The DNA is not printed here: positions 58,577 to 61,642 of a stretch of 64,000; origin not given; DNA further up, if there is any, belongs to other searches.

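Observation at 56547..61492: A CBM-like module found N-terminal to the canonical GH32 also forms a standalone four-repeat lipoprotein, a candidate Gram-positive surface fructan-binding protein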

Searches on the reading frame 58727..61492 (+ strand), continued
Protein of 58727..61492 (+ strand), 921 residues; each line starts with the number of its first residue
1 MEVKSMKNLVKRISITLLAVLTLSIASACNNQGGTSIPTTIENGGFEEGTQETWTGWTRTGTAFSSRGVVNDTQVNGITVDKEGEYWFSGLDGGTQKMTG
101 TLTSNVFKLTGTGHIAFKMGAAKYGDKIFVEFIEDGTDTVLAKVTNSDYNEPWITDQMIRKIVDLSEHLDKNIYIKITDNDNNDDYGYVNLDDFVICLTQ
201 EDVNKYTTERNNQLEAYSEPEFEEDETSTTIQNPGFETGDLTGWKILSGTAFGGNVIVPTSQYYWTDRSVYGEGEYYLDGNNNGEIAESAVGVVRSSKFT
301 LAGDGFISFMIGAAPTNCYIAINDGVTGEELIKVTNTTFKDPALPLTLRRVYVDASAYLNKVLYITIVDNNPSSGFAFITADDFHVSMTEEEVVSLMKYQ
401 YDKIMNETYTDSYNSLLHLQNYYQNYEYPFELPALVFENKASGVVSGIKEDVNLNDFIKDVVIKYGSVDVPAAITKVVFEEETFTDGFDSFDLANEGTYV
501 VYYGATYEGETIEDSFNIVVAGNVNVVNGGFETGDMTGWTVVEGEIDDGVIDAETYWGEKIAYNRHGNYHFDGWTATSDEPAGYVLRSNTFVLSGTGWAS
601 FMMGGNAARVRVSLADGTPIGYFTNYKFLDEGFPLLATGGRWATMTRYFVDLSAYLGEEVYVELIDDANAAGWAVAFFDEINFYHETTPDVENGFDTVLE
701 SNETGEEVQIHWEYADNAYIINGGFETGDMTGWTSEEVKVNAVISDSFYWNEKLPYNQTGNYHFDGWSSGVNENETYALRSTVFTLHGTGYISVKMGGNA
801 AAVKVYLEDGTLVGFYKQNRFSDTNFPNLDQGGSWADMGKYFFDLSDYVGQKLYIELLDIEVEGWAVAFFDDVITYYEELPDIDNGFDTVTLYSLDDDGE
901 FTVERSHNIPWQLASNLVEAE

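Call 32: fold_search(model_id=the predicted structure, library=pdb)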
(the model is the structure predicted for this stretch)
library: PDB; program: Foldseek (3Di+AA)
matches with E <= 10: 1489; with E <= 0.001: 105
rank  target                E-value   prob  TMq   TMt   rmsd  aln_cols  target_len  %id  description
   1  5b4x_A                9.7e-16  1.00  0.14  0.17  23.5       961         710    9  Crystal structure of the ApoER2 ectodomain in complex with the Reelin R56 fragment (released 2017-04-26)
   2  5b4x_C                4.0e-14  1.00  0.13  0.16  23.7       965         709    9  Crystal structure of the ApoER2 ectodomain in complex with the Reelin R56 fragment (released 2017-04-26)
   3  3a7q_A                1.3e-13  1.00  0.13  0.17  23.4       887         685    9  Structural basis for specific recognition of reelin by its receptors (released 2010-03-23)
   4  2e26_A                4.2e-13  1.00  0.13  0.17  23.6       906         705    8  Crystal structure of two repeat fragment of reelin (released 2007-05-22)
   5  6a48                  2.6e-11  1.00  0.11  0.15  27.1       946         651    8  Crystal structure of reelin N-terminal region (released 2019-06-19)
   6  4w8j                  1.1e-10  1.00  0.13  0.12  23.6      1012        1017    9  Structure of the full-length insecticidal protein Cry1Ac reveals intriguing details of toxin packaging into in vivo form (released 2014-09-17)
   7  5x7o_A                2.2e-10  1.00  0.13  0.10  31.1       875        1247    8  Crystal structure of Paenibacillus sp. 598K alpha-1,6-glucosyltransferase (released 2017-07-26)
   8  8w7n                  3.9e-10  1.00  0.13  0.12  24.1       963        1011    8  Crystal structure of the in-cell Cry1Aa purified from Bacillus thuringiensis (released 2024-03-06)
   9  9qxq                  1.5e-09  1.00  0.13  0.12  25.7      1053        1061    8  native structure of full-length pesticidal protein Cry1Ca18 at pH9, from crystals formed in vivo (released 2026-02-11)
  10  9h99                  3.5e-09  1.00  0.12  0.11  24.1       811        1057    9  Native structure of the full-length pesticidal protein Cry1Ca18 at pH7, from crystals formed in vivo (released 2025-11-12)
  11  9h9a                  3.7e-09  1.00  0.13  0.11  26.1      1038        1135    8  native structure of the full-length pesticidal protein Cry8Ba2, from crystals formed in vivo (form 1) (released 2025-12-03)
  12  2qqk_A                3.9e-09  1.00  0.11  0.16  30.8       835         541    8  Neuropilin-2 a1a2b1b2 Domains in Complex with a Semaphorin-Blocking Fab (released 2007-11-20)
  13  8ziy_A                6.3e-09  1.00  0.10  0.14  24.0       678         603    9  trypsinogen-EP-E574A (released 2025-05-21)
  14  8zj4_A                1.7e-08  1.00  0.11  0.16  24.7       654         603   10  trypsinogen-EP-N619A (released 2025-05-21)
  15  6vls_B                5.9e-08  1.00  0.11  0.10  31.5       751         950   10  Structure of C-terminal fragment of Vip3A toxin (released 2020-07-22)
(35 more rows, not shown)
